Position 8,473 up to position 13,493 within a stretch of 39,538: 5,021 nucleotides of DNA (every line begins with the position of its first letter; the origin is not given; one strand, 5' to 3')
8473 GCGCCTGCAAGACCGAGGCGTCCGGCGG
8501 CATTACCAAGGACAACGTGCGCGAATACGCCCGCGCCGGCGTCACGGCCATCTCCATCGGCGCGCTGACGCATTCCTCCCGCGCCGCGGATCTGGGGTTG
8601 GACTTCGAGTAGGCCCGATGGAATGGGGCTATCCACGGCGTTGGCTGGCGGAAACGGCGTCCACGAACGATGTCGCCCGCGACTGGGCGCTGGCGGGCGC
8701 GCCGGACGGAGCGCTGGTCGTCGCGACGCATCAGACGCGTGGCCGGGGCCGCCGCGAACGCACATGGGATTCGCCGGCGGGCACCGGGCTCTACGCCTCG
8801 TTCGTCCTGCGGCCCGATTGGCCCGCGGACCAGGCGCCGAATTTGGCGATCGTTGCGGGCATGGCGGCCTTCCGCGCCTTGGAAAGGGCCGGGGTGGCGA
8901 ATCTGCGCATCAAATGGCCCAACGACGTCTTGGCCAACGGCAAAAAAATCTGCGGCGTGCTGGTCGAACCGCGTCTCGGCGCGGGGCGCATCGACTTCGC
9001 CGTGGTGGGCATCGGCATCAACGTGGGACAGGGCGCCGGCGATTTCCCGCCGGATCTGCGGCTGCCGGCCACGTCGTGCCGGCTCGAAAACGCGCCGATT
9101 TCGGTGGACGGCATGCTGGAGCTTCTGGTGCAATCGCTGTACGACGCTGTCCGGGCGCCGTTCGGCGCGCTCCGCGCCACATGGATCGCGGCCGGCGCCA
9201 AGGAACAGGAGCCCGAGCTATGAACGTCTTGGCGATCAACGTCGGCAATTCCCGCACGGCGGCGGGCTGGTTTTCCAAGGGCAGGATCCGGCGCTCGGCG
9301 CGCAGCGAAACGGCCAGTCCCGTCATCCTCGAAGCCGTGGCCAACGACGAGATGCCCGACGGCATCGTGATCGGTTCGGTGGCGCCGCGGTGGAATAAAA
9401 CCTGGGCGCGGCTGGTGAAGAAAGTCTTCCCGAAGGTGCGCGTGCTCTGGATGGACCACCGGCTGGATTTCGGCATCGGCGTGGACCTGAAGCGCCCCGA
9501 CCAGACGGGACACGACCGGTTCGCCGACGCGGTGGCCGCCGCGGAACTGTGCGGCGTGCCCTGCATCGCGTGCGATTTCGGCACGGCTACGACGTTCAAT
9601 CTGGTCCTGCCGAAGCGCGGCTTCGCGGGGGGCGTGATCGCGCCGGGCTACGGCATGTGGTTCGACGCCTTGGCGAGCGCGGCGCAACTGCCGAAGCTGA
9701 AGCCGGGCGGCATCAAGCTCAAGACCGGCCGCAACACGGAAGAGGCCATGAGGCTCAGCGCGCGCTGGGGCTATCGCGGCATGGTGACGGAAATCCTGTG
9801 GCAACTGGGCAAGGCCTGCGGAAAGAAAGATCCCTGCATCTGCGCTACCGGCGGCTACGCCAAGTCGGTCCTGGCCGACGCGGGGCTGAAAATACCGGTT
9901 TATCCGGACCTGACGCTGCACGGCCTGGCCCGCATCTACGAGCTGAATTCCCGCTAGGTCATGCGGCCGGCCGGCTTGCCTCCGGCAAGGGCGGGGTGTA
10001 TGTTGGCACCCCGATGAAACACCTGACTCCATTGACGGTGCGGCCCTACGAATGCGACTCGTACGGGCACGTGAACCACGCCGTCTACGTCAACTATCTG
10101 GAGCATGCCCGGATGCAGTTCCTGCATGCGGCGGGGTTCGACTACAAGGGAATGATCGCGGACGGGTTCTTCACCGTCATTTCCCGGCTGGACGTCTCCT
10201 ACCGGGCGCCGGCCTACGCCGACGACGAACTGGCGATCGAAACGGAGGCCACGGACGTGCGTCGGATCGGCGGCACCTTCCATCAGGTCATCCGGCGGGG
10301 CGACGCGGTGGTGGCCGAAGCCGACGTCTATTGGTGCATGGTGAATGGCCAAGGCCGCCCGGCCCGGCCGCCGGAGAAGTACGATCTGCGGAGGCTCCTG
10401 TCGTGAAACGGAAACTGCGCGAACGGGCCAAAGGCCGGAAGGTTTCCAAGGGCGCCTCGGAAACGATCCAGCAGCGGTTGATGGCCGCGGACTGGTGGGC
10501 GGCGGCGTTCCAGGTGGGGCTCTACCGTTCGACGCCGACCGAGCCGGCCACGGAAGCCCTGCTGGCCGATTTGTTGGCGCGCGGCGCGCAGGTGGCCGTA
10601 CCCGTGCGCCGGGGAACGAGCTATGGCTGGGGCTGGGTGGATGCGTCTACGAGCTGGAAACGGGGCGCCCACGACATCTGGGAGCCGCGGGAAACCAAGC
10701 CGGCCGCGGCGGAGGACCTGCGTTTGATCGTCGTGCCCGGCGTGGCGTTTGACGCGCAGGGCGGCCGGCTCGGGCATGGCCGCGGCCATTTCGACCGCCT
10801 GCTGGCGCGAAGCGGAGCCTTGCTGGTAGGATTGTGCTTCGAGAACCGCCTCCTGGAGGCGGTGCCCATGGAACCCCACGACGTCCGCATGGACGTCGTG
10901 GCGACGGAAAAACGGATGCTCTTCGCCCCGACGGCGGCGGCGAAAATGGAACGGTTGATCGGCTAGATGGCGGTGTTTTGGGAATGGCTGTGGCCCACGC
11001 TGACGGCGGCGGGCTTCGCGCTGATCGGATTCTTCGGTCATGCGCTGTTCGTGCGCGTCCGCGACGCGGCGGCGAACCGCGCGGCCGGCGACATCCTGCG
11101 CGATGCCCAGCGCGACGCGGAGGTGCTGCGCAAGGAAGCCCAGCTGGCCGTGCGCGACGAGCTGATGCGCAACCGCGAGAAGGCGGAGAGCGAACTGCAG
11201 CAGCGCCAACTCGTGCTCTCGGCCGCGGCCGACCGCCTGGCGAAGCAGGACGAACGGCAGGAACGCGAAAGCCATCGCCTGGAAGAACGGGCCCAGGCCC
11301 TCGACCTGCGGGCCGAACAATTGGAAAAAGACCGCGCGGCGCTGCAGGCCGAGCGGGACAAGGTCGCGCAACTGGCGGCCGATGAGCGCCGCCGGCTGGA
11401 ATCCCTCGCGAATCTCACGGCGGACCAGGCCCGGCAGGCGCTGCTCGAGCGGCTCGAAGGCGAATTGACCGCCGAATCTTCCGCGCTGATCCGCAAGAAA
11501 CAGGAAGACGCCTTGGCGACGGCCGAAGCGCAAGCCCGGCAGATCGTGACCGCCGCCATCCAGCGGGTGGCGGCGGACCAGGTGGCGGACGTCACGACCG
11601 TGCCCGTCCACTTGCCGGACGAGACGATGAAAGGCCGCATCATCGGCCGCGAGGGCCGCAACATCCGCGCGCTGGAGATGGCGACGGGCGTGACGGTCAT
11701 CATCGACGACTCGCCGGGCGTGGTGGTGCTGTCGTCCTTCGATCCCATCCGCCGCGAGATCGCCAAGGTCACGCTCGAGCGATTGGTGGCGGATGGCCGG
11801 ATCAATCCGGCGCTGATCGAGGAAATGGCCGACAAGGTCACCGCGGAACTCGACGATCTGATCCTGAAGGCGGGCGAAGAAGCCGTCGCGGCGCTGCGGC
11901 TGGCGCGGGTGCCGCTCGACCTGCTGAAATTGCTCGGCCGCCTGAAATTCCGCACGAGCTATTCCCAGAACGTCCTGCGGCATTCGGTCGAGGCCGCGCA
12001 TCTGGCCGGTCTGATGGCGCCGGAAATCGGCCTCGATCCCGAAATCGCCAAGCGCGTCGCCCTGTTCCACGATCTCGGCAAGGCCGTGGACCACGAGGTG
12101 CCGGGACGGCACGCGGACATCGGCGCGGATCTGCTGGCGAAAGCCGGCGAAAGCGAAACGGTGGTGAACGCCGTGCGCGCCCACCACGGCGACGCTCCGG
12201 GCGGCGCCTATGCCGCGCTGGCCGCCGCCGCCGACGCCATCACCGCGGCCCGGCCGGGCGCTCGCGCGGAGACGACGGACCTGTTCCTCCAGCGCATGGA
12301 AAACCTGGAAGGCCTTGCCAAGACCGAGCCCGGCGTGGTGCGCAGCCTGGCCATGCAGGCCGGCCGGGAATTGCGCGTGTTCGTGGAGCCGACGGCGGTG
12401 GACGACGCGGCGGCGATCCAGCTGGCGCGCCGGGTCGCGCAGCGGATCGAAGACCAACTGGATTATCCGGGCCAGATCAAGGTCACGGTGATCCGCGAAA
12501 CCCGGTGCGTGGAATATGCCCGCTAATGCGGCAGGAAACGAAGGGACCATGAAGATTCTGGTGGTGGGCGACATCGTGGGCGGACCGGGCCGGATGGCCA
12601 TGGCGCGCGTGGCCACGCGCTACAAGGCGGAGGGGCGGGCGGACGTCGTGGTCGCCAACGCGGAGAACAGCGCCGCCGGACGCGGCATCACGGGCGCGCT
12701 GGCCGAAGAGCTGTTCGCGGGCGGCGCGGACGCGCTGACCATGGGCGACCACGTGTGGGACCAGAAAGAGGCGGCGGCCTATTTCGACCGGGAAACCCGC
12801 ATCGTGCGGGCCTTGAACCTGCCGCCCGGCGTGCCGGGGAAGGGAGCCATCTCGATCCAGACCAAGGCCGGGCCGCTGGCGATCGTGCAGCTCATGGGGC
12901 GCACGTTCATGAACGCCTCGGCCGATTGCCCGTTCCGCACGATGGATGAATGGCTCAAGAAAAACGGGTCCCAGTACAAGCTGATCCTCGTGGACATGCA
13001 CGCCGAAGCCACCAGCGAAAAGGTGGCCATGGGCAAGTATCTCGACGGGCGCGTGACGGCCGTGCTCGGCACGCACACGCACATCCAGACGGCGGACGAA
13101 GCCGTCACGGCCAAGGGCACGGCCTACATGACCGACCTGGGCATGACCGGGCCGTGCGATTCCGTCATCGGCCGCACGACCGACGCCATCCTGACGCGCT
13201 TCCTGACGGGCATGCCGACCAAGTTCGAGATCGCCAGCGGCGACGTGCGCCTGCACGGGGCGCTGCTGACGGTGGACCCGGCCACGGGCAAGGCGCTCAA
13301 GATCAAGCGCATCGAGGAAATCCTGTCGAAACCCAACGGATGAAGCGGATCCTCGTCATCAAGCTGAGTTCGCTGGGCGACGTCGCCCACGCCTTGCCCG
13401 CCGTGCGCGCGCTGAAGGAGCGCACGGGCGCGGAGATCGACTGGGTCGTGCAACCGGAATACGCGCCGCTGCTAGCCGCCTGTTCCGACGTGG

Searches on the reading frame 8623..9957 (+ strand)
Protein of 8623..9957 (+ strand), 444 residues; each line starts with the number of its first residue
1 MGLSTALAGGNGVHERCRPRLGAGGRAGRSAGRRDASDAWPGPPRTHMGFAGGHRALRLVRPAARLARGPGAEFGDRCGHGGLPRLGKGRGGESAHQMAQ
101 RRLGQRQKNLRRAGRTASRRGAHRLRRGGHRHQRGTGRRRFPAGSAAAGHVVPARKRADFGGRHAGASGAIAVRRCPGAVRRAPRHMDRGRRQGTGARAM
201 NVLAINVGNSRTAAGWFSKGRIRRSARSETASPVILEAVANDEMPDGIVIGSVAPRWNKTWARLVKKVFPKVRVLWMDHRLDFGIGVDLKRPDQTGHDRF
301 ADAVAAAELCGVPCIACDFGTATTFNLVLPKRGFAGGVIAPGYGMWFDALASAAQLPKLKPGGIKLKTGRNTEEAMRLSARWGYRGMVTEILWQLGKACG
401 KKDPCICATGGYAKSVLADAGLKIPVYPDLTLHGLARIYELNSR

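Call 53: search_protein_families(library=pfam, proteins=[window:8623-9957:+], max_evalue=0.0001)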
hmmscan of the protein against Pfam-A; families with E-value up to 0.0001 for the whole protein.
window:8623-9957:+ (444 aa): 1 family
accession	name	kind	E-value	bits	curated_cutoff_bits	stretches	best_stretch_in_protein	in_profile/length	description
PF03309.20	Pan_kinase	-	1.2e-38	133.5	24.7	1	203-391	2-202/205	Type III pantothenate kinase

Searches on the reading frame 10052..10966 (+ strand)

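Call 53: search_protein_families(library=pfam, proteins=[window:10052-10966:+], max_evalue=0.0001)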
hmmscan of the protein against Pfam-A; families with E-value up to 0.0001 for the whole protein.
window:10052-10966:+ (304 aa): 1 family
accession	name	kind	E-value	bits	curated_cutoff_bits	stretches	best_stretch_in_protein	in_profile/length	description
PF01812.26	5-FTHF_cyc-lig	-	9.9e-35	120.6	27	1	132-286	20-186/186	5-formyltetrahydrofolate cyclo-ligase family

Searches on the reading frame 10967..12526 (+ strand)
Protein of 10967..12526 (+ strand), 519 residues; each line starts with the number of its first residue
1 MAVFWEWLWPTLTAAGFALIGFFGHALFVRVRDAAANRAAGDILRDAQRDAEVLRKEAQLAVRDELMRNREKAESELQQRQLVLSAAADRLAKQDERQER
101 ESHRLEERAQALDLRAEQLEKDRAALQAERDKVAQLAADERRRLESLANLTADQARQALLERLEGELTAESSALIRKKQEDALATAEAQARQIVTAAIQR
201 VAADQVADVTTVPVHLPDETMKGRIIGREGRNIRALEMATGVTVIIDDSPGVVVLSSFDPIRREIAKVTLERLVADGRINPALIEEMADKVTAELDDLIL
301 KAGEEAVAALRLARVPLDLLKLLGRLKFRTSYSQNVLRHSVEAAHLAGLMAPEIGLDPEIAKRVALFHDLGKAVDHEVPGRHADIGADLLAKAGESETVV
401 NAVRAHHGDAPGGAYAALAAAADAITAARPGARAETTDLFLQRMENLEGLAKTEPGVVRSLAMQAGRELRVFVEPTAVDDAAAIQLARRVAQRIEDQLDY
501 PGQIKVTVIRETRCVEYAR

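Call 53: search_protein_families(library=pfam, proteins=[window:10967-12526:+], max_evalue=0.0001)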
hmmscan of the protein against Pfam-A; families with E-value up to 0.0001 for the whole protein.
window:10967-12526:+ (519 aa): 3 families
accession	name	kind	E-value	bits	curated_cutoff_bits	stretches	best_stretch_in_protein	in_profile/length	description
PF12072.13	RNase_Y_N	-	1.4e-34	119.7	32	1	19-205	15-201/201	RNase Y N-terminal region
PF01966.28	HD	-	6.7e-15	55.8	22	1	336-427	1-115/116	HD domain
PF00013.35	KH_1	-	2.8e-07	30.6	21.5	1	216-270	6-64/66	KH domain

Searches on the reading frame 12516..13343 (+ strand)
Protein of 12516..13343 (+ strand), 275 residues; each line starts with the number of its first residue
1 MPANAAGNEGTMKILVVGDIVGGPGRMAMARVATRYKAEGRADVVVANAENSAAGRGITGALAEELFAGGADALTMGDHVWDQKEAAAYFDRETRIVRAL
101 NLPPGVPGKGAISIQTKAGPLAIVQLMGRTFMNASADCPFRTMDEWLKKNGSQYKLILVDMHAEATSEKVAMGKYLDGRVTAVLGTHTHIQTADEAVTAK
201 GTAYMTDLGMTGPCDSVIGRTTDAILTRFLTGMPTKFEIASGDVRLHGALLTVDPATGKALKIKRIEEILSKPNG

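Call 53: search_protein_families(library=pfam, proteins=[window:12516-13343:+], max_evalue=0.0001)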
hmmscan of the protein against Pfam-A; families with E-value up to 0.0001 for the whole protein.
window:12516-13343:+ (275 aa): 1 family
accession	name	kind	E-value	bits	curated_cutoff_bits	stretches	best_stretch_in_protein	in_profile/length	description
PF13277.11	YmdB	-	4.3e-97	324.8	27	1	15-266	1-253/253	YmdB-like protein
